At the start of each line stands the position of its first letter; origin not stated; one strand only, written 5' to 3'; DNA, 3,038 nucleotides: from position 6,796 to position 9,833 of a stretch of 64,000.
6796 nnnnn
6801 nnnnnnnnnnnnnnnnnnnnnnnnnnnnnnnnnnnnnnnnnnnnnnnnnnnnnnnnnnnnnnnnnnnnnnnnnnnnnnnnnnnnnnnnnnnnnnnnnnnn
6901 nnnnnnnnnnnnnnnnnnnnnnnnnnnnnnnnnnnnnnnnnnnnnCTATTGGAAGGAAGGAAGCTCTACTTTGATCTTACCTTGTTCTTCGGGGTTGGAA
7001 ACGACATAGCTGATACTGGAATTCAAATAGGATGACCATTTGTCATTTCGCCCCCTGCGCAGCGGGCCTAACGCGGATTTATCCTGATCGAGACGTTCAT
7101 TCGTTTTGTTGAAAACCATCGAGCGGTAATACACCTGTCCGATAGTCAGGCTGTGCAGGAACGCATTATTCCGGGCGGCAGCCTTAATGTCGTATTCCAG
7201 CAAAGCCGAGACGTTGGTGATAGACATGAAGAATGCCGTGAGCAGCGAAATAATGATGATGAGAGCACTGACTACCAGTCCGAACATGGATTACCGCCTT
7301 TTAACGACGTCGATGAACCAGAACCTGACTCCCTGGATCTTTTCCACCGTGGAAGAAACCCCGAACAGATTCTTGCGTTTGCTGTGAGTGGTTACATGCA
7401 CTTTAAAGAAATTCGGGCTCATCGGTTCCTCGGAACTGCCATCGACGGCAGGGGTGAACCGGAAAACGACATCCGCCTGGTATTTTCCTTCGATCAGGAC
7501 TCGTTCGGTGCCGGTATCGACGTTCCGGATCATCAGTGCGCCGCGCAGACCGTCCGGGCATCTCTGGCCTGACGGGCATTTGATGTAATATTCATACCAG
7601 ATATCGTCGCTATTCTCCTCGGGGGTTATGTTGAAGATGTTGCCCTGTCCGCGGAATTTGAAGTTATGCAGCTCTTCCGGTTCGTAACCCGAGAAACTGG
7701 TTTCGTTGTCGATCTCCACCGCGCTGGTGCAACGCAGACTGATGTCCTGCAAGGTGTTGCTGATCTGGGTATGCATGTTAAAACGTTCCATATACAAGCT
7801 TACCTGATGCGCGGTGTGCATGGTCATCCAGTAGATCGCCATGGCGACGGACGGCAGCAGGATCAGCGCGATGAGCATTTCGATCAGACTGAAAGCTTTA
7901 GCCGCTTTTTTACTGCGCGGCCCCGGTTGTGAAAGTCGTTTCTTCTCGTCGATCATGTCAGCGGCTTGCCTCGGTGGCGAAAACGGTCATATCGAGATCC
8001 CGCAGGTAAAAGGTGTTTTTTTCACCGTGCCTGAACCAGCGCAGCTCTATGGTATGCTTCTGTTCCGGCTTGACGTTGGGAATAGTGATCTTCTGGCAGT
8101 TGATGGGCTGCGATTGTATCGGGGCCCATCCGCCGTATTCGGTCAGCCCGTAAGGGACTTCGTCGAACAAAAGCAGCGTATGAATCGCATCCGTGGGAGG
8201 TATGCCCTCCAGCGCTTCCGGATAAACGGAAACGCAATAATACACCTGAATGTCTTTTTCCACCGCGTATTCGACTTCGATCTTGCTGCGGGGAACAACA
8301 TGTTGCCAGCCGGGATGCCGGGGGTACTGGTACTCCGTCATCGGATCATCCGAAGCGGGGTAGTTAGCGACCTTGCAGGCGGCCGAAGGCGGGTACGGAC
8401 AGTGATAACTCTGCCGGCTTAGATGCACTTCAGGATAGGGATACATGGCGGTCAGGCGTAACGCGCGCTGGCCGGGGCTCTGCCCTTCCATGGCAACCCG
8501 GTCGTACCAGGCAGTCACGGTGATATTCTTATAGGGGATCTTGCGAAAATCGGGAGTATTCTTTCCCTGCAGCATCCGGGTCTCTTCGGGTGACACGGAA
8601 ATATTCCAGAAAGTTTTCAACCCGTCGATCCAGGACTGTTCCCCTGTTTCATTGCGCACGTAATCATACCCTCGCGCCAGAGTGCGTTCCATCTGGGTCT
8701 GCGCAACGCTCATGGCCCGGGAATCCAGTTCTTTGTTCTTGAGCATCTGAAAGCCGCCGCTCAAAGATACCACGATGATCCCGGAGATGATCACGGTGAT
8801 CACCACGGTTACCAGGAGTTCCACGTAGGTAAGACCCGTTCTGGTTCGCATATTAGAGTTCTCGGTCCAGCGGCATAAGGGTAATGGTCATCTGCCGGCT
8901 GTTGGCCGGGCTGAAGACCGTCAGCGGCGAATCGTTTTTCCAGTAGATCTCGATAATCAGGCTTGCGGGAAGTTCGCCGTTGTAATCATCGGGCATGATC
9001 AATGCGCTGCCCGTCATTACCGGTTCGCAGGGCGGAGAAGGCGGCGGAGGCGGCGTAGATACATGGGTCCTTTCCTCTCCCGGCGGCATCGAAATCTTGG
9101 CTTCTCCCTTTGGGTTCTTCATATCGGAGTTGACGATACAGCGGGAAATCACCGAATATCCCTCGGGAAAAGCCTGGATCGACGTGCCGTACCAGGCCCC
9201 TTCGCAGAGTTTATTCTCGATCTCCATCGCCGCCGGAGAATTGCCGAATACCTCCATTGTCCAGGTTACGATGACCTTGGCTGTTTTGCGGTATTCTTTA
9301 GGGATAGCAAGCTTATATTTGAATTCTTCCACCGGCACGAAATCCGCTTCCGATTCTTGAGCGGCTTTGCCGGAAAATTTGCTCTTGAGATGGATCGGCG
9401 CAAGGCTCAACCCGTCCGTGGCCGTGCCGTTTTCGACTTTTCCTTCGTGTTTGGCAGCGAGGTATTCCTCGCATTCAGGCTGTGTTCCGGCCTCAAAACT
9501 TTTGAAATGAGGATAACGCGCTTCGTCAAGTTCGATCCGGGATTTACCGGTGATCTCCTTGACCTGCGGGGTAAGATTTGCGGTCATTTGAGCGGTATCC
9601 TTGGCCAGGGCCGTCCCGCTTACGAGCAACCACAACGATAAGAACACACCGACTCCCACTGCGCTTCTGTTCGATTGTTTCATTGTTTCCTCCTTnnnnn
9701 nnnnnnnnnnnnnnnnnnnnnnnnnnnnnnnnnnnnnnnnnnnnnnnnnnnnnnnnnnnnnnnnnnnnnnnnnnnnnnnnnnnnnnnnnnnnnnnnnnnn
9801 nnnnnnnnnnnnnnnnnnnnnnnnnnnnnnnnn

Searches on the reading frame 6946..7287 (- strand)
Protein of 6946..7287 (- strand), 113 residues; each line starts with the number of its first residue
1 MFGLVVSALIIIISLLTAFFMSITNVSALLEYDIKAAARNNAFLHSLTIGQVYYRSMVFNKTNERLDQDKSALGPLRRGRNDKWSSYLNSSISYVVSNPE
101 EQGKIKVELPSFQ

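Call 55: search_protein_families(library=pfam, proteins=[window:6946-7287:-], max_evalue=5)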
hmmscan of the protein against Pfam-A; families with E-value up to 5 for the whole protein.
window:6946-7287:- (113 aa): 0 families

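Call 87: search_solved_structures(query=A6, max_evalue=10)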
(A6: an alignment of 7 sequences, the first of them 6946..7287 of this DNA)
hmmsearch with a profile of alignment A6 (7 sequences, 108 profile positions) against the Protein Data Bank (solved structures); distinct sequences matched with E-value up to 10: 0.

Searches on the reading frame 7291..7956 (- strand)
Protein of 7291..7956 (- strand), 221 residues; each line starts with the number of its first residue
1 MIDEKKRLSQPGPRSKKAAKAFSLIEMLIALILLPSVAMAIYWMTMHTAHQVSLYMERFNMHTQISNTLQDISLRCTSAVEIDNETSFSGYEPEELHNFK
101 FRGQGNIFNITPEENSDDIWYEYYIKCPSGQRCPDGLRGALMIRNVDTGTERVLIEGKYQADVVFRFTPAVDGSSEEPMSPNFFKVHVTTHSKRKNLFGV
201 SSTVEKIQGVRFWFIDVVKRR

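Call 5: search_protein_families(library=pfam, proteins=[window:7291-7956:-], max_evalue=0.01)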
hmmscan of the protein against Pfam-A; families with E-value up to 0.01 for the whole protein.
window:7291-7956:- (221 aa): 1 family
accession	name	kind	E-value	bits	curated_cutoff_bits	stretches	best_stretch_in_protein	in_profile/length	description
PF07963.17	N_methyl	-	0.0019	18.1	21.2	1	17-34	2-19/27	Prokaryotic N-terminal methylation motif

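Call 6: search_protein_families(library=ncbifam, proteins=[window:7291-7956:-], max_evalue=0.01)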
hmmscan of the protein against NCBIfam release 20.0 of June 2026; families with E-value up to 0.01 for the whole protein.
window:7291-7956:- (221 aa): 2 families
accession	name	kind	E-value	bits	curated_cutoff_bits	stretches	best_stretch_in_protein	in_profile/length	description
TIGR02532.1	IV_pilin_GFxxxE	domain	0.00023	20.9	16.3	1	20-42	2-24/24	prepilin-type N-terminal cleavage/methylation domain-containing protein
NF041002.1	pilin_ComGF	equivalog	0.0062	16.8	80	0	20-60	2-41/139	competence type IV pilus minor pilin ComGF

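Call 55: search_protein_families(library=pfam, proteins=[window:7291-7956:-], max_evalue=5)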
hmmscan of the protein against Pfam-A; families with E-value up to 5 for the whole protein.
window:7291-7956:- (221 aa): 2 families
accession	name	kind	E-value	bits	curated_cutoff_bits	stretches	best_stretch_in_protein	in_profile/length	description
PF07963.17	N_methyl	-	0.0019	18.1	21.2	1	17-34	2-19/27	Prokaryotic N-terminal methylation motif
PF17160.9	DUF5124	-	0.18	13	27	1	63-126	41-99/100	Domain of unknown function (DUF5124)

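Call 86: search_solved_structures(query=A5, max_evalue=10)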
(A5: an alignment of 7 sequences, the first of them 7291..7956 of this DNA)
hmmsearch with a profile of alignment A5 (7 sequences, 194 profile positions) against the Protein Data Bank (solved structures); distinct sequences matched with E-value up to 10: 6.
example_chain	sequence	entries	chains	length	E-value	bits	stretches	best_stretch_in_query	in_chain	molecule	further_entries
9egp_A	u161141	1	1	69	0.036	16.9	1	3-36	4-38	Geopilin domain 1 protein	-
7tgg_A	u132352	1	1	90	0.041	16.7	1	3-42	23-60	Geopilin domain 1 protein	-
6g2j_N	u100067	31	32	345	0.33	13.8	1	7-55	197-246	NADH-ubiquinone oxidoreductase chain 2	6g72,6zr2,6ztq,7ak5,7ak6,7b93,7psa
8pfb_G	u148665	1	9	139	0.91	12.3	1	10-50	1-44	Type IV pilin PilE1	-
9lab_B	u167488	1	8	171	1.2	11.9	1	5-29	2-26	MSHA major pilin subunit MshA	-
9laa_A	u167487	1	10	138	1.3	11.8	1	2-28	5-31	Type IV pilin protein PilA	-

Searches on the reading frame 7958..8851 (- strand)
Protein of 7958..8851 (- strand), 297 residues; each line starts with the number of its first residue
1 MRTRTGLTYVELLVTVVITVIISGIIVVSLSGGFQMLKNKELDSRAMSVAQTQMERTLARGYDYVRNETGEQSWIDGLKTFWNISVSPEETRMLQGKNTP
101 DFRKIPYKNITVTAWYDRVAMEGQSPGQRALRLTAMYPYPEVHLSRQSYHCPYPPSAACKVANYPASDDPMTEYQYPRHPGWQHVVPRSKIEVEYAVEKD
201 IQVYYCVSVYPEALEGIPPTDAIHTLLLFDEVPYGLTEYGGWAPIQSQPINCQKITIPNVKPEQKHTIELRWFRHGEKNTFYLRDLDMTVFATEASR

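Call 5: search_protein_families(library=pfam, proteins=[window:7958-8851:-], max_evalue=0.01)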
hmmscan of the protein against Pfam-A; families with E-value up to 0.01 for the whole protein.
window:7958-8851:- (297 aa): 0 families

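Call 6: search_protein_families(library=ncbifam, proteins=[window:7958-8851:-], max_evalue=0.01)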
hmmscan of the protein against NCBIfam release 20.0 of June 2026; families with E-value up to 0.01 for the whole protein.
window:7958-8851:- (297 aa): 1 family
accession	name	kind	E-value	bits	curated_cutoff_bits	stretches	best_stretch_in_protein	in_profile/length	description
NF041013.1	T4P_ComGE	equivalog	0.0046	17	49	1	6-59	5-58/83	competence type IV pilus minor pilin ComGE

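Call 55: search_protein_families(library=pfam, proteins=[window:7958-8851:-], max_evalue=5)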
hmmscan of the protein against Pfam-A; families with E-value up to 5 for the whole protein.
window:7958-8851:- (297 aa): 2 families
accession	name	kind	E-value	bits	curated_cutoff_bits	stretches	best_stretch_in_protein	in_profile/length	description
PF00252.24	Ribosomal_L16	-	0.15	12.4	27.9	1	33-104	30-93/132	Ribosomal protein L16p/L10e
PF17447.7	YkpC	-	2.5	8.4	27.7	0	16-27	8-19/42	Uncharacterized YkpC-like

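Call 85: search_solved_structures(query=A4, max_evalue=10)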
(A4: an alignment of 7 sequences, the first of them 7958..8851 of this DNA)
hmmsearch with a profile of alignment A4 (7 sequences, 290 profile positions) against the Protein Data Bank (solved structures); distinct sequences matched with E-value up to 10: 23.
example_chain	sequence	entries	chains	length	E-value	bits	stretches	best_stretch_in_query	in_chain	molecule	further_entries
9egp_A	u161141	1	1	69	9.7e-05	25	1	1-49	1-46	Geopilin domain 1 protein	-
7tgg_A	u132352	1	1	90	0.00045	22.8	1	1-29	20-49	Geopilin domain 1 protein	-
9laa_A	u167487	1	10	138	0.02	17.4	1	3-28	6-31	Type IV pilin protein PilA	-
9lab_B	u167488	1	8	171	0.036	16.6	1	5-29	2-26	MSHA major pilin subunit MshA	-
5wda_A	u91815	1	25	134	0.045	16.3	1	10-37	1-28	General secretion pathway protein G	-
1oqw_A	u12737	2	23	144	0.33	13.4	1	10-77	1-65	Fimbrial protein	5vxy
1r5v_B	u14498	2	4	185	0.36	13.3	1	214-272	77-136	MHC H2-IE-beta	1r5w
8qqj_J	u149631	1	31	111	0.36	13.3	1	10-55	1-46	Type IV narrow pilus major component PilA5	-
3qiu_B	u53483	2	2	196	0.39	13.2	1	214-272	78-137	MHC CLASS II H2-IA-BETA CHAIN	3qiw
3qib_B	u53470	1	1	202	0.42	13.1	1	214-272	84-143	MHC class II E-beta-k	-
4p2q_B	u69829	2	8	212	0.45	13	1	214-272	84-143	MHC class II E-beta-k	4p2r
2m7g_A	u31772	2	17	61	0.46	12.9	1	10-29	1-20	Geopilin domain 1 protein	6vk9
1kt2_B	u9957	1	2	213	0.48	12.9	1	214-272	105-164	Fusion protein consisting of cytochrome C peptide, glycine rich linker, and MHC E-beta-k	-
1ktd_B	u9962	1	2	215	0.49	12.9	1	214-272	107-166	Fusion protein consisting of cytochrome C peptide, glycine rich linker, and MHC E-beta-k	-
1fng_B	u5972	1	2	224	0.51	12.8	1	214-272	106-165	PROTEIN (MHC CLASS II I-EK, BETA CHAIN)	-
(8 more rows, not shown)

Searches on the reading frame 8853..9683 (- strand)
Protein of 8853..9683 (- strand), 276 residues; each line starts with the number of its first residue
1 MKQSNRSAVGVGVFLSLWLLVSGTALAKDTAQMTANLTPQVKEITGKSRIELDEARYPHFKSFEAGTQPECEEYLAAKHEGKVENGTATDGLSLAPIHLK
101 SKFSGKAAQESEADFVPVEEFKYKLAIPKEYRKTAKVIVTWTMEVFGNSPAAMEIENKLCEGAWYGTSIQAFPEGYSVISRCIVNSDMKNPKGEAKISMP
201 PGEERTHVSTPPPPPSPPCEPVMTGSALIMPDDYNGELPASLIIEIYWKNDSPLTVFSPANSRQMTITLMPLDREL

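Call 5: search_protein_families(library=pfam, proteins=[window:8853-9683:-], max_evalue=0.01)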
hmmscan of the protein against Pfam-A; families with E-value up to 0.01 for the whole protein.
window:8853-9683:- (276 aa): 0 families

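Call 6: search_protein_families(library=ncbifam, proteins=[window:8853-9683:-], max_evalue=0.01)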
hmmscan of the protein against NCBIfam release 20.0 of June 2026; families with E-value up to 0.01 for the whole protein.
window:8853-9683:- (276 aa): 0 families

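Call 54: find_homologous_proteins(query=window:8853-9683:-, max_evalue=0.001)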
Query window:8853-9683:- (276 aa): 9 proteins with E <= 0.001 among 672 candidates.
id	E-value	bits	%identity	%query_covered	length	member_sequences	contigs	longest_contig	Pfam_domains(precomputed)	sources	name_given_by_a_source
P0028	9.1e-183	624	100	100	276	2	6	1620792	-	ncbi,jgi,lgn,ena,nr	ncbi:MAG TPA: hypothetical protein P5110_06180 [Candidatus Omnitrophota bacterium]|nr:hypothetical p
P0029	6.3e-40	155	33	96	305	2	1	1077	-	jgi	-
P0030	5.0e-36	143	38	94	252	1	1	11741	-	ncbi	-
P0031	7.3e-32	129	38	93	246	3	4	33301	-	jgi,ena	-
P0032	3.0e-31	127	35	94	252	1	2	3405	-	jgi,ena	-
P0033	4.5e-30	123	35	97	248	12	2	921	-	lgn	-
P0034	4.8e-28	116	37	87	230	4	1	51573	-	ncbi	ncbi:MAG: hypothetical protein WC418_00550, partial [Candidatus Omnitrophota bacterium]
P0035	7.7e-28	116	35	94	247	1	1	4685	-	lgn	-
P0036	2.4e-27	114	34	95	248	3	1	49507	-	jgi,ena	-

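Call 55: search_protein_families(library=pfam, proteins=[window:8853-9683:-], max_evalue=5)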
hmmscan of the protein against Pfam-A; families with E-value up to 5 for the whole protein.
window:8853-9683:- (276 aa): 1 family
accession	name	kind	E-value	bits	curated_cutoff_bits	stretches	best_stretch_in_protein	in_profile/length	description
PF12727.12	PBP_like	-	0.15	11.6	27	1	106-136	153-184/193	PBP superfamily domain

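Call 56: find_encoding_contigs(protein=P0034, flank=7000, max_places=1)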
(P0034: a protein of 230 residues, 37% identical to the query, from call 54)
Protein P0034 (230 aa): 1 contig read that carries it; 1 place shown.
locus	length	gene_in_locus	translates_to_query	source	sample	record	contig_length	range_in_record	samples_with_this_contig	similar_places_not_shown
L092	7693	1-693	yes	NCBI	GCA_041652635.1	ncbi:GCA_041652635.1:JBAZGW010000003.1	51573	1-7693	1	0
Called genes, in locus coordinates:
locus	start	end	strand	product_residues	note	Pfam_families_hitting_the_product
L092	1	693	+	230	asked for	?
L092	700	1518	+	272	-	PF07963:N_methyl (weak)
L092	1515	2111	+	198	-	-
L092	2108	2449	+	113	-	-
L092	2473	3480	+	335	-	PF13354:Beta-lactamase2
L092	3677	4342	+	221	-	-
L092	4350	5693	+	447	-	PF02321:OEP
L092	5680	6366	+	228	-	PF25967:RND-MFP_C (weak)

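Call 57: find_encoding_contigs(protein=P0036, flank=7000, max_places=1)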
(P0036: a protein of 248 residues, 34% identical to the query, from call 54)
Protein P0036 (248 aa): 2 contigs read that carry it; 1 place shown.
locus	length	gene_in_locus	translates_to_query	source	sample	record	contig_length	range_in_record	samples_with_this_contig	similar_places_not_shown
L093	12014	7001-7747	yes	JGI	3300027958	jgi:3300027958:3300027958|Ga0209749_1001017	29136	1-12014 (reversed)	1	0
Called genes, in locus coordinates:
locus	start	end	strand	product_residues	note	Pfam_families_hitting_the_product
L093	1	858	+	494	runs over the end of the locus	PF00171:Aldedh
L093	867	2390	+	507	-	PF00501:AMP-binding, PF13193:AMP-binding_C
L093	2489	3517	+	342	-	PF21016:RlmN_N, PF04055:Radical_SAM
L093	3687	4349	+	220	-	PF00657:Lipase_GDSL, PF13472:Lipase_GDSL_2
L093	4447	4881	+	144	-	PF07963:N_methyl (faint)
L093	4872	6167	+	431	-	-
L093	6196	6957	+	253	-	-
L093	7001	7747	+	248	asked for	-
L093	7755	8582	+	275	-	PF07963:N_methyl (weak)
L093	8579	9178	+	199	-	-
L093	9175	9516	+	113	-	-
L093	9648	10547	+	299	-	PF13354:Beta-lactamase2, PF00768:Peptidase_S11 (weak)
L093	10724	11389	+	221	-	-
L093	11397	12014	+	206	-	?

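Call 58: find_encoding_contigs(protein=P0031, flank=7000, max_places=1)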
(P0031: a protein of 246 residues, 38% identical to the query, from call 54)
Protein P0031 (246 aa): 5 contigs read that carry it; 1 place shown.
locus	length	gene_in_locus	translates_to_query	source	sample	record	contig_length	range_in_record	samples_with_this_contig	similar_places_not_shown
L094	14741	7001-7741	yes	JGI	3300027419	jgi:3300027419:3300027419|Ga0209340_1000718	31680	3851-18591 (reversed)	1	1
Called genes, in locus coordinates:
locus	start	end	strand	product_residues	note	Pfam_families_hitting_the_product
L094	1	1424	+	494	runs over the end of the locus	PF00171:Aldedh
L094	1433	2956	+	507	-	PF00501:AMP-binding, PF13193:AMP-binding_C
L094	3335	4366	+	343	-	PF21016:RlmN_N, PF04055:Radical_SAM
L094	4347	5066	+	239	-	PF00657:Lipase_GDSL, PF13472:Lipase_GDSL_2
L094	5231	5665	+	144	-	PF07963:N_methyl (faint)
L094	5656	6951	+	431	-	-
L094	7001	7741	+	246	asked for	-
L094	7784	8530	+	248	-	-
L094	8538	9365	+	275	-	PF07963:N_methyl (weak)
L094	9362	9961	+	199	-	-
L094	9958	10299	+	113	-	-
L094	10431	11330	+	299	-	PF13354:Beta-lactamase2, PF00768:Peptidase_S11 (weak)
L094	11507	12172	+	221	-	-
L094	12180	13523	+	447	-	PF02321:OEP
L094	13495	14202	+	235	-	PF25967:RND-MFP_C (weak), PF25989:YknX_C (weak)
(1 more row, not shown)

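Call 65: search_protein_families(library=phrogs, proteins=[window:8853-9683:-, L093:4872-6167:+], max_evalue=0.1)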
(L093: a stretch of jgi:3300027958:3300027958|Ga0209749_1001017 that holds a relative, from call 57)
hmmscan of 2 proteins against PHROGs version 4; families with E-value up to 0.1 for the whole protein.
window:8853-9683:- (276 aa): 0 families

L093:4872-6167:+ (431 aa): 0 families

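Call 80: find_related_loci(query=A3, collection=metagenome_contigs, flank=6000)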
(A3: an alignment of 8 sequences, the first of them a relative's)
Query A3 (248 aa) in metagenome_contigs; peptide patterns used: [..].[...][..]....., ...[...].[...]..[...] (x = any residue, [..] = any of these).
212 stretches matched a pattern; 8 encode a relative of the query (tblastn E <= 1e-3); 8 distinct loci.
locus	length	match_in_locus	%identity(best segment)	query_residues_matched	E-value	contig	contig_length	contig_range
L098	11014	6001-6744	100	1-248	8e-170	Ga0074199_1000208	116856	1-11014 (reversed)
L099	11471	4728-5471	96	1-248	2e-163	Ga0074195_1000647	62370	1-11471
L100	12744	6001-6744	96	1-248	2e-163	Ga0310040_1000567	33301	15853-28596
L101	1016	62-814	74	1-247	2e-142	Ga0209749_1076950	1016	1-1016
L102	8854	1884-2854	73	3-247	2e-122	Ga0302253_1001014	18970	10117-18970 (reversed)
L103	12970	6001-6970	73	3-247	4e-122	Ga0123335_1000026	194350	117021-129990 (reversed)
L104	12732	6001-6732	72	3-247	1e-121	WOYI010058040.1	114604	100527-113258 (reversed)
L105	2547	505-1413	42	2-242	1e-63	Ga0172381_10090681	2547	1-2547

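Call 88: search_protein_families(library=pfam, proteins=[L093:4447-4881:+], max_evalue=0.01)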
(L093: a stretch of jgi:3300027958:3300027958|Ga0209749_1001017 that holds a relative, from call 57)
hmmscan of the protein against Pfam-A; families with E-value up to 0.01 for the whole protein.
L093:4447-4881:+ (144 aa): 2 families
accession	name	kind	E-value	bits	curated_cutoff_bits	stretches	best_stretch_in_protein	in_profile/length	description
PF07963.17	N_methyl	-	2.9e-05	23.9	21.2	1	2-25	3-26/27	Prokaryotic N-terminal methylation motif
PF16732.10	ComP_DUS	-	0.0047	18.2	27.3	0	29-121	3-78/87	Type IV minor pilin ComP, DNA uptake sequence receptor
